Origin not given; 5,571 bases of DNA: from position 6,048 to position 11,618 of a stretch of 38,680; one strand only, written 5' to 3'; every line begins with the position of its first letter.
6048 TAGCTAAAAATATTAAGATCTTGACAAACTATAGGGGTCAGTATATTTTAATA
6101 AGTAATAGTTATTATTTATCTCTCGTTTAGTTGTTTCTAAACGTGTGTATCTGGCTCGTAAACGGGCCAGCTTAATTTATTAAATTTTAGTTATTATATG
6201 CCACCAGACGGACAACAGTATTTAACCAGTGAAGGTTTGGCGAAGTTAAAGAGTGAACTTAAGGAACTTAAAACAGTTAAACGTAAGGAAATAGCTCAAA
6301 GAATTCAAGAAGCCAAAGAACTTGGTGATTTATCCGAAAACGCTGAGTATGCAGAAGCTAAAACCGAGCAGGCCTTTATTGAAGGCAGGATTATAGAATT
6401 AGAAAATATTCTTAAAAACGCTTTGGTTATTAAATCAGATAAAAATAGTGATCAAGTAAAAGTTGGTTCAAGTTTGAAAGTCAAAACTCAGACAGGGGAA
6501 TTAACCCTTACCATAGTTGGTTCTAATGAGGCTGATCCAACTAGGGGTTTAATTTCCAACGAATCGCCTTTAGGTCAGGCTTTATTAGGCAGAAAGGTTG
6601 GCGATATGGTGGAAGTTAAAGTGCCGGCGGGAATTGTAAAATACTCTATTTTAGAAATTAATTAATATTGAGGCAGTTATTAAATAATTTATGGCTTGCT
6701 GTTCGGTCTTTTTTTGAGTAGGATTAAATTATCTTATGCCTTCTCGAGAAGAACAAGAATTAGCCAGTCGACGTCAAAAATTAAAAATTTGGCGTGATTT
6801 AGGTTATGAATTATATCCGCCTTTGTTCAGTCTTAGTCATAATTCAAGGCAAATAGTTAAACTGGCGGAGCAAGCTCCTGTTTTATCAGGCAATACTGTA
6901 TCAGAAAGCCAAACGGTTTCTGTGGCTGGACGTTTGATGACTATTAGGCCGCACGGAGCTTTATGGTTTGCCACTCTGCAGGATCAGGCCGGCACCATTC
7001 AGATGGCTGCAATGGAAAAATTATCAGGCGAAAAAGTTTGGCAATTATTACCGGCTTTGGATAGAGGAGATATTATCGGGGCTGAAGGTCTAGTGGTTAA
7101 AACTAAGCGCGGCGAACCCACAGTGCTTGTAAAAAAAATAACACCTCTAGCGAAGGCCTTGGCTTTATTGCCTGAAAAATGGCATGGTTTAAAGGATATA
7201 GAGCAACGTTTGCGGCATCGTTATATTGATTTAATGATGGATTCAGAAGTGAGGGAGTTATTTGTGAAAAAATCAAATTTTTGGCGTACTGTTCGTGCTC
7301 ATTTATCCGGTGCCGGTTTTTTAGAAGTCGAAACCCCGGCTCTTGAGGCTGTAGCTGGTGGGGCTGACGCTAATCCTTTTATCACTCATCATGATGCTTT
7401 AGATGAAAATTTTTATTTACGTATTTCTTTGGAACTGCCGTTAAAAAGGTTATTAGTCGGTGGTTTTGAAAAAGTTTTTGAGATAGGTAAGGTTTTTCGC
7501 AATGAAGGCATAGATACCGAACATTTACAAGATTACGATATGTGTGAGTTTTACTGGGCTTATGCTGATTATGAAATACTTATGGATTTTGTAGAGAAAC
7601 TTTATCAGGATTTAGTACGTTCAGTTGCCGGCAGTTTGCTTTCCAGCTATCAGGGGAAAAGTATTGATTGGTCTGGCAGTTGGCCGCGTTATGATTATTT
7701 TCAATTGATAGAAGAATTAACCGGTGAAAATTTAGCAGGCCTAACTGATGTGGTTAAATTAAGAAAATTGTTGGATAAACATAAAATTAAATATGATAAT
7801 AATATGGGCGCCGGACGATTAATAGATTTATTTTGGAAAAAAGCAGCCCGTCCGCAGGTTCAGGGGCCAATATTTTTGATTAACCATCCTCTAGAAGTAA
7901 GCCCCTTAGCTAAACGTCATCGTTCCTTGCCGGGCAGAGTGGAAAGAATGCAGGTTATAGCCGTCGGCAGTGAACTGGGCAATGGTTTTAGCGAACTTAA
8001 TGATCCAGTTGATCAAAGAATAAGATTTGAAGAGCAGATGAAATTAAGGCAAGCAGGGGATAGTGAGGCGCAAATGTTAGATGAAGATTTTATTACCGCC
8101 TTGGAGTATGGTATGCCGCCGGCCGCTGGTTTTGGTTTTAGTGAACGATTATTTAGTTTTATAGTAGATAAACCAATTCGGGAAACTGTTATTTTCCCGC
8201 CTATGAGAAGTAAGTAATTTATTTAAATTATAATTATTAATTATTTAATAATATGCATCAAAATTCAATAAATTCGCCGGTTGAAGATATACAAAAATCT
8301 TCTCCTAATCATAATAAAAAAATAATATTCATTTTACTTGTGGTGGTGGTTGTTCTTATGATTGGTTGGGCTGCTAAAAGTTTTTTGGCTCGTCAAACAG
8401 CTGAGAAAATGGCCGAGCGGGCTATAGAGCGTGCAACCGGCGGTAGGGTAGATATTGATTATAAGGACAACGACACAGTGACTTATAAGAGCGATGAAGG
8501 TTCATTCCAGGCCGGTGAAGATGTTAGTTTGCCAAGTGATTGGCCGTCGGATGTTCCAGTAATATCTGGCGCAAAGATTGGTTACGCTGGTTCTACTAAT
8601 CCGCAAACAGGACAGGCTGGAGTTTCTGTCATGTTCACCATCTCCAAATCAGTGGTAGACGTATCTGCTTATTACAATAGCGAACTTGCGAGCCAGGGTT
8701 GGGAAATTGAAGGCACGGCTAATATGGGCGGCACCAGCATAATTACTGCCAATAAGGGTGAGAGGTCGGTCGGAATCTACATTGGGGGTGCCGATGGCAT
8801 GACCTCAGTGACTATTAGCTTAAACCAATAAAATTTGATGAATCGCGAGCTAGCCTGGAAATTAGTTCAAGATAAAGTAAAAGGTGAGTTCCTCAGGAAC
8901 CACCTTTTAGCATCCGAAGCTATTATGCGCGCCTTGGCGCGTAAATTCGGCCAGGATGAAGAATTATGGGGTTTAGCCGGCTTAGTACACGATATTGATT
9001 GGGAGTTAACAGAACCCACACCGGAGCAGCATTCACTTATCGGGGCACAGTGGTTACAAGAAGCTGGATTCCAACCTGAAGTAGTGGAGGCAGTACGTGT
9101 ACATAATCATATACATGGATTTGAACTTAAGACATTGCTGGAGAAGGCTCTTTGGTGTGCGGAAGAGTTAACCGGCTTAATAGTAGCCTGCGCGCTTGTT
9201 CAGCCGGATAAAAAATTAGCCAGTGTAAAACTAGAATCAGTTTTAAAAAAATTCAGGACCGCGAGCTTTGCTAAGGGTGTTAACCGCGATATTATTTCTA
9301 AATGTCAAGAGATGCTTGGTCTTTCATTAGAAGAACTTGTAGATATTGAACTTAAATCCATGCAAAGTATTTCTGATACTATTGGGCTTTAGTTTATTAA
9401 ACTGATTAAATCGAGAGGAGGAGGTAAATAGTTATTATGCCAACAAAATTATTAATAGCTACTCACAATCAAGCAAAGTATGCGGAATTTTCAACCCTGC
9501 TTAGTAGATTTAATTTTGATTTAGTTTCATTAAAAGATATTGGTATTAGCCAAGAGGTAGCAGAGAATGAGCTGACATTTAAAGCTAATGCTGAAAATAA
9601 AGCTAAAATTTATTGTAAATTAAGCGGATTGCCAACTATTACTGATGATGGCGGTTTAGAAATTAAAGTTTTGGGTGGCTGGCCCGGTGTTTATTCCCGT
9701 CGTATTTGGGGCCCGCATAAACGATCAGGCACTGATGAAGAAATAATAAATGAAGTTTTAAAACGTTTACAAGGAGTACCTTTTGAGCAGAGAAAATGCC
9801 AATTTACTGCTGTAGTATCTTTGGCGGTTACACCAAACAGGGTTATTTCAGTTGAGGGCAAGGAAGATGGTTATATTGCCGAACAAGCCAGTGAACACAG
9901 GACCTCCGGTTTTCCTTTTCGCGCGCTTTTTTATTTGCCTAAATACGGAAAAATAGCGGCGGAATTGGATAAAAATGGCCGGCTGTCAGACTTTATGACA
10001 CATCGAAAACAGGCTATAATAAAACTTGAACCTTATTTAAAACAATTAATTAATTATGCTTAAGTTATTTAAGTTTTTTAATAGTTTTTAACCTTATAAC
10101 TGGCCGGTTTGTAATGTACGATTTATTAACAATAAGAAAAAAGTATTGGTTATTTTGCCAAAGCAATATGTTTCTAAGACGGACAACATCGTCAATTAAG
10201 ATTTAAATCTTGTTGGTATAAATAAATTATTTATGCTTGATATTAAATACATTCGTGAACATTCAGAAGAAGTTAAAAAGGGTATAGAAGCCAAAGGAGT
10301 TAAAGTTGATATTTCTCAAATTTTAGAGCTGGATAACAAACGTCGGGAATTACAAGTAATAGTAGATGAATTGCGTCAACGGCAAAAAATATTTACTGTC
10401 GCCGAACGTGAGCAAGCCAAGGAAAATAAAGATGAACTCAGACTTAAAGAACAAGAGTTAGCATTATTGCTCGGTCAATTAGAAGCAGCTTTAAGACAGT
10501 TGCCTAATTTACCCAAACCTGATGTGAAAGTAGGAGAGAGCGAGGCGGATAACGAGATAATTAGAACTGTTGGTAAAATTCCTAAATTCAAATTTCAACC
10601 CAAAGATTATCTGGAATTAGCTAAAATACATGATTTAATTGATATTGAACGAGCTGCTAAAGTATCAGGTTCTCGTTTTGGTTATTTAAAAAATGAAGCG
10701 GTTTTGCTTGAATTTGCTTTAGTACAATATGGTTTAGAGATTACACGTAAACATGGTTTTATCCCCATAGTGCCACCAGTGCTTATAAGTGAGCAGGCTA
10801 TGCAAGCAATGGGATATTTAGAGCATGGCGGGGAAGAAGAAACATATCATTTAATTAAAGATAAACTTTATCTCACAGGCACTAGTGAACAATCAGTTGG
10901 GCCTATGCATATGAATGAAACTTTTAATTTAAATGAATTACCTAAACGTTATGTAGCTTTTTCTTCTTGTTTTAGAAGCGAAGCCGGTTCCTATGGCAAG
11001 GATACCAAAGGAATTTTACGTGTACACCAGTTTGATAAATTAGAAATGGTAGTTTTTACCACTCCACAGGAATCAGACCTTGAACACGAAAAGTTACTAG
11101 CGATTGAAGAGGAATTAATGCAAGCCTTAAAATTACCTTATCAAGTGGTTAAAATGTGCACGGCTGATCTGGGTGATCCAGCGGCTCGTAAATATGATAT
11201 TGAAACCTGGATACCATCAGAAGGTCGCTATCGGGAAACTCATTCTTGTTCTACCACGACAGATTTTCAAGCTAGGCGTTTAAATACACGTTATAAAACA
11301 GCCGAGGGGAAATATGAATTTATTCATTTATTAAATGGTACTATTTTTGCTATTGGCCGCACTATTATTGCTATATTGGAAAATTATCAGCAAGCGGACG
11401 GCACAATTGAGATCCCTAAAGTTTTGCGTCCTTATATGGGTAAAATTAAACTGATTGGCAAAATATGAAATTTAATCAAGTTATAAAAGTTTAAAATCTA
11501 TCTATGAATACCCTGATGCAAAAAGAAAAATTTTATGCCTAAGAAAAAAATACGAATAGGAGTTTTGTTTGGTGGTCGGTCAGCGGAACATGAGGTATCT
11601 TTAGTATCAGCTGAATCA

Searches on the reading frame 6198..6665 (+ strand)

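Call 21: search_protein_families(library=pfam, proteins=[window:6198-6665:+], max_evalue=0.001)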
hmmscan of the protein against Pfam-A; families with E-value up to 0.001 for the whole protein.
window:6198-6665:+ (155 aa): 2 families
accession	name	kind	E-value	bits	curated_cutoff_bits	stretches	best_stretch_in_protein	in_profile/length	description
PF03449.20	GreA_GreB_N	-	3.6e-28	98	24.5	1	8-76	2-70/71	Transcription elongation factor, N-terminal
PF01272.25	GreA_GreB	-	1.9e-24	85.9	26.9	1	83-155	2-76/77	Transcription elongation factor, GreA/GreB, C-term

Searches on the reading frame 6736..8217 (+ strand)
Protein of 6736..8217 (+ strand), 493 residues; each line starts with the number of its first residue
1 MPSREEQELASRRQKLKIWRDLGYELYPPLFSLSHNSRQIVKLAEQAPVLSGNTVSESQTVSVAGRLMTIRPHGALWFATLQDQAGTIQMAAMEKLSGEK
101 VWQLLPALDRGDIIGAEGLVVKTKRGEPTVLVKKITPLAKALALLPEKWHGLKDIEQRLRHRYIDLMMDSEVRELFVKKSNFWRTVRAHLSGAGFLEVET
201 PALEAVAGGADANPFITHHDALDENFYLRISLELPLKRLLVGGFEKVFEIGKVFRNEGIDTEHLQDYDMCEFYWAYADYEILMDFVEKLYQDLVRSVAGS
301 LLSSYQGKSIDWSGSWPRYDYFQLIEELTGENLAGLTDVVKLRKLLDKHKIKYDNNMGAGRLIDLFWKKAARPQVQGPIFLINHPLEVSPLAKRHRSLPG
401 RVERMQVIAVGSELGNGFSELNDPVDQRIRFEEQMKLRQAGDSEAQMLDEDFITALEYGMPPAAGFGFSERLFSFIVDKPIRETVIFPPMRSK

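Call 21: search_protein_families(library=pfam, proteins=[window:6736-8217:+], max_evalue=0.001)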
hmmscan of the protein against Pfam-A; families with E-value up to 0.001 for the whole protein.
window:6736-8217:+ (493 aa): 2 families
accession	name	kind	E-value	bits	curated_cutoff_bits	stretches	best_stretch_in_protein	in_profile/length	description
PF00152.25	tRNA-synt_2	-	3.3e-66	223.9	25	1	155-490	2-307/308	tRNA synthetases class II (D, K and N)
PF01336.31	tRNA_anti-codon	-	6.5e-14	52.1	27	1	61-138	1-75/75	OB-fold nucleic acid binding domain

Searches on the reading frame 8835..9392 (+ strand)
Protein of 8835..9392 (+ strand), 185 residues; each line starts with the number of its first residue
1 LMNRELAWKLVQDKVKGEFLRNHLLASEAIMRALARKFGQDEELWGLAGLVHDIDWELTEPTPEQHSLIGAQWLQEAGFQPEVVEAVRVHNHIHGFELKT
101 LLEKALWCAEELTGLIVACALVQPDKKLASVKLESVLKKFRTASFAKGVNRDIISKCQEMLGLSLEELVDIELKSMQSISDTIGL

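Call 21: search_protein_families(library=pfam, proteins=[window:8835-9392:+], max_evalue=0.001)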
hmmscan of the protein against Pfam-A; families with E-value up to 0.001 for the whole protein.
window:8835-9392:+ (185 aa): 1 family
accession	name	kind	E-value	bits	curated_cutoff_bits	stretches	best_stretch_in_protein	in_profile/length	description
PF01966.28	HD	-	5.6e-08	33.5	22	1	22-94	3-89/116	HD domain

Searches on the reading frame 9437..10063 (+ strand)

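Call 21: search_protein_families(library=pfam, proteins=[window:9437-10063:+], max_evalue=0.001)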
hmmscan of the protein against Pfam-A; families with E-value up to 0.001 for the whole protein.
window:9437-10063:+ (208 aa): 1 family
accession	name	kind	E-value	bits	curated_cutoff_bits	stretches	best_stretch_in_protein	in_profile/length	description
PF01725.21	Ham1p_like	-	7.8e-39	133.9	22.5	1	5-198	1-184/186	Ham1 family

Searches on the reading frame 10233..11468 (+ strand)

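Call 22: search_protein_families(library=pfam, proteins=[window:10233-11468:+], max_evalue=0.001)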
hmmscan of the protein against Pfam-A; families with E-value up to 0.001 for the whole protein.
window:10233-11468:+ (411 aa): 2 families
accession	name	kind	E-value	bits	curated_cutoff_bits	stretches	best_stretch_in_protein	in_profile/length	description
PF00587.30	tRNA-synt_2b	-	2.2e-36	126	29.3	1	209-385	8-179/179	tRNA synthetase class II core domain (G, H, P, S and T)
PF02403.27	Seryl_tRNA_N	-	2.2e-14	54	28.2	1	1-90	1-93/108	Seryl-tRNA synthetase N-terminal domain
